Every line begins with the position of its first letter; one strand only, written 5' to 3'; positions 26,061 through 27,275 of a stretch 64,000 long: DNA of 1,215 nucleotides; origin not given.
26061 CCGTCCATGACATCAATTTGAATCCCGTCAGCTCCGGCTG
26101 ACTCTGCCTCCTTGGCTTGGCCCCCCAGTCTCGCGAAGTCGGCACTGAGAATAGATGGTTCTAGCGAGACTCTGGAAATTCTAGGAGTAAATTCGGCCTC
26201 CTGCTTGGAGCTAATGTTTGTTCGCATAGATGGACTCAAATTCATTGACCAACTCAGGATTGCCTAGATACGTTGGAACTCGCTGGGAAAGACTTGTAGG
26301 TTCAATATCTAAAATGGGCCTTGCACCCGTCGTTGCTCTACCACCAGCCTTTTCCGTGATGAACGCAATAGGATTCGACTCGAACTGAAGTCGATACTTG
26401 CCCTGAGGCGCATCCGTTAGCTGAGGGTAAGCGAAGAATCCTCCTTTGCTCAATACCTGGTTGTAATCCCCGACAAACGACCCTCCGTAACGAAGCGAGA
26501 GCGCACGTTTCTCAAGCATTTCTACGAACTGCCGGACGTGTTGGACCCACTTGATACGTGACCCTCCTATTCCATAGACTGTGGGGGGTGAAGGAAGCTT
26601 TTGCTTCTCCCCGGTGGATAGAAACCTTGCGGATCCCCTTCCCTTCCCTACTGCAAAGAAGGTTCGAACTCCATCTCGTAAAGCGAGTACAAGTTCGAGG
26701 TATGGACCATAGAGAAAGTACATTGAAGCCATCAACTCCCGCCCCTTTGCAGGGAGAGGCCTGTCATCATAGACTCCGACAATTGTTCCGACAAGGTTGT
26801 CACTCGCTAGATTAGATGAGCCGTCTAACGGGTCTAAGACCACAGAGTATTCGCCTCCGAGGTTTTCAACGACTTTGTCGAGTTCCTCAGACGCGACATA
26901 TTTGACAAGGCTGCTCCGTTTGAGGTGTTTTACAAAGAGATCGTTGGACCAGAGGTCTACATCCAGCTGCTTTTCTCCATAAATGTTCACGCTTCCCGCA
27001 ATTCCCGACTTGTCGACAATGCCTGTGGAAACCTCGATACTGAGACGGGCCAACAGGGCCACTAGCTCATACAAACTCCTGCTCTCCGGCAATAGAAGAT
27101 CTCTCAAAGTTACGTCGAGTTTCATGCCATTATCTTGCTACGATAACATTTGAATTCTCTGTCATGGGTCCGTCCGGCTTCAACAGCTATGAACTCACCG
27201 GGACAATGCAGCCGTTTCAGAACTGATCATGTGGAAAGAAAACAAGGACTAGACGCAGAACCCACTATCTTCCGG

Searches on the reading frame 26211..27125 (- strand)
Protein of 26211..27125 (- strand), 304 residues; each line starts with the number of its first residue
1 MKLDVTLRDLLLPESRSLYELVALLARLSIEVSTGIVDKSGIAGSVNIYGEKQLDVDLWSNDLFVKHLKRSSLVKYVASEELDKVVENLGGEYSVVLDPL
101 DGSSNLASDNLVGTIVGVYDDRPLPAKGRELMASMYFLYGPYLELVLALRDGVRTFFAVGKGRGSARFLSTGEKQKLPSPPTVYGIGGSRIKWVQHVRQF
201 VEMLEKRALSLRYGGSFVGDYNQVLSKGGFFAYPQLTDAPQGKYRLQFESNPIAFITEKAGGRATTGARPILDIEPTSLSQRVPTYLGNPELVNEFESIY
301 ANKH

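Call 12: search_protein_families(library=pfam, proteins=[window:26211-27125:-], max_evalue=0.01)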
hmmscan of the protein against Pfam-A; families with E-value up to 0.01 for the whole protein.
window:26211-27125:- (304 aa): 3 families
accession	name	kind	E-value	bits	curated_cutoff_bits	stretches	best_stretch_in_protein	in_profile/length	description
PF18913.5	FBPase_C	-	1.9e-35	121.9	27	1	178-300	2-126/127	Fructose-1-6-bisphosphatase, C-terminal domain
PF00316.25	FBPase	-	7.6e-29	101.1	34.8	1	34-157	42-178/191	Fructose-1-6-bisphosphatase, N-terminal domain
PF00459.30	Inositol_P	-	0.0042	17.1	27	1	55-121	44-114/271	Inositol monophosphatase family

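Call 17: find_related_loci(query=window:26211-27125:-, collection=genome_contigs, flank=10000)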
Query window:26211-27125:- (304 aa) in genome_contigs; peptide patterns used: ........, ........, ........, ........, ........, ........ (x = any residue, [..] = any of these).
116 stretches matched a pattern; 66 encode a relative of the query (tblastn E <= 1e-3); 66 distinct loci.
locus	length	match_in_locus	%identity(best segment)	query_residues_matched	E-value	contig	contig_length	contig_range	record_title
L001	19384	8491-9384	69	6-303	3e-135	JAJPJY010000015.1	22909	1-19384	MAG: bacterium isolate Centralia_MAG_577 k107_22656221, whole genome shotgun sequence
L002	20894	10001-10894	67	6-303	6e-134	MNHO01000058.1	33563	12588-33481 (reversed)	MAG: archaeon 13_1_40CM_2_52_13 13_1_40cm_2_scaffold_260, whole genome shotgun sequence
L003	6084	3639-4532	68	6-303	7e-134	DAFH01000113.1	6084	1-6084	MAG TPA_asm: Candidatus Bathyarchaeota archaeon UBA185 UBA185_contig_39963, whole genome shotgun sequence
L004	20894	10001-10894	67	6-303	3e-132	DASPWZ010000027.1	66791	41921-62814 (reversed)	MAG TPA_asm: Candidatus Dormiibacterota bacterium isolate SMAG_U11554 k141_1051660, whole genome shotgun sequence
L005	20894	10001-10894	67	6-303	8e-132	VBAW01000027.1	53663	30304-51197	MAG: Candidatus Bathyarchaeota archaeon isolate BA_2 14_0929_02_20cm_scaffold_279, whole genome shotgun sequence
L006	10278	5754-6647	66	6-303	2e-131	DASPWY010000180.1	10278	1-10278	MAG TPA_asm: Candidatus Bathyarchaeia archaeon isolate SMAG_U11553 k141_455129, whole genome shotgun sequence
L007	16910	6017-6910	68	6-303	4e-129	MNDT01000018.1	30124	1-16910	MAG: archaeon 13_2_20CM_2_53_6 13_2_20cm_2_scaffold_2053, whole genome shotgun sequence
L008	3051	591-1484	68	6-303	9e-133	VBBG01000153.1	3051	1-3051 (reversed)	MAG: Candidatus Bathyarchaeota archaeon isolate BA_12 14_0903_05_20cm_scaffold_18816, whole genome shotgun sequence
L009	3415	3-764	72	47-300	6e-126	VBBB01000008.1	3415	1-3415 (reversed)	MAG: Candidatus Bathyarchaeota archaeon isolate BA_7 14_0903_09_20cm_scaffold_4445, whole genome shotgun sequence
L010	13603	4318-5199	62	6-299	3e-118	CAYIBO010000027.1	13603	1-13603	MAG TPA_asm: uncultured Candidatus Bathyarchaeia archaeon isolate ERP119705_co19_29 genome assembly, contig: NODE_4256_l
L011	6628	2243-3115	61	9-299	2e-117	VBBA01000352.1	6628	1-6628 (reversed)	MAG: Candidatus Bathyarchaeota archaeon isolate BA_6 14_1009_09_30cm_scaffold_47349, whole genome shotgun sequence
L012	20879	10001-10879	60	7-299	6e-116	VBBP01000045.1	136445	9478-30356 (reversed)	MAG: Candidatus Bathyarchaeota archaeon isolate BA_21 14_1009_12_30cm_scaffold_87, whole genome shotgun sequence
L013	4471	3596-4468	60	7-297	2e-116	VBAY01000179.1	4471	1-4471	MAG: Candidatus Bathyarchaeota archaeon isolate BA_4 14_0903_16_40cm_scaffold_44597, whole genome shotgun sequence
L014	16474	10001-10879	59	7-299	1e-115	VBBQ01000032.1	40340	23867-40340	MAG: Candidatus Bathyarchaeota archaeon isolate BA_22 14_1009_05_40cm_scaffold_433, whole genome shotgun sequence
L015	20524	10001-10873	60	7-297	3e-115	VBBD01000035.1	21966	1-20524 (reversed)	MAG: Candidatus Bathyarchaeota archaeon isolate BA_9 14_0929_09_40cm_scaffold_2289, whole genome shotgun sequence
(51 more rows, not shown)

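Call 19: find_encoding_contigs(protein=window:26211-27125:-, flank=10000, max_places=10)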
Protein window:26211-27125:- (304 aa): no gene with exactly this product is on record in the collection.

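Call 46: find_encoding_contigs(protein=window:26211-27074:-, flank=10000, max_places=10)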
Protein window:26211-27074:- (287 aa): 1 contig read that carries it; 1 place shown.
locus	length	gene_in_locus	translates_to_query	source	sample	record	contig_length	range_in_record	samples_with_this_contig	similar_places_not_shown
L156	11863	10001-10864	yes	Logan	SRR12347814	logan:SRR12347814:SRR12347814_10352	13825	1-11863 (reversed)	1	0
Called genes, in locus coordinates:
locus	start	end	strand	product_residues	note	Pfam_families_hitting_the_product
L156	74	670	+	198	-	-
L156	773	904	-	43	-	-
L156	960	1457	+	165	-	PF13384:HTH_23 (faint)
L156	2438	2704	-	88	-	-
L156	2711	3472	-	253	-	-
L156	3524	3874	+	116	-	-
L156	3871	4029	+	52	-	-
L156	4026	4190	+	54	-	-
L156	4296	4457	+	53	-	-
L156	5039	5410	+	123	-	-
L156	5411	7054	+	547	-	-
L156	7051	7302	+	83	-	-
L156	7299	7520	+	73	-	-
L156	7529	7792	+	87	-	-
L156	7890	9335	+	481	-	-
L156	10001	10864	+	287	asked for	PF00316:FBPase, PF18913:FBPase_C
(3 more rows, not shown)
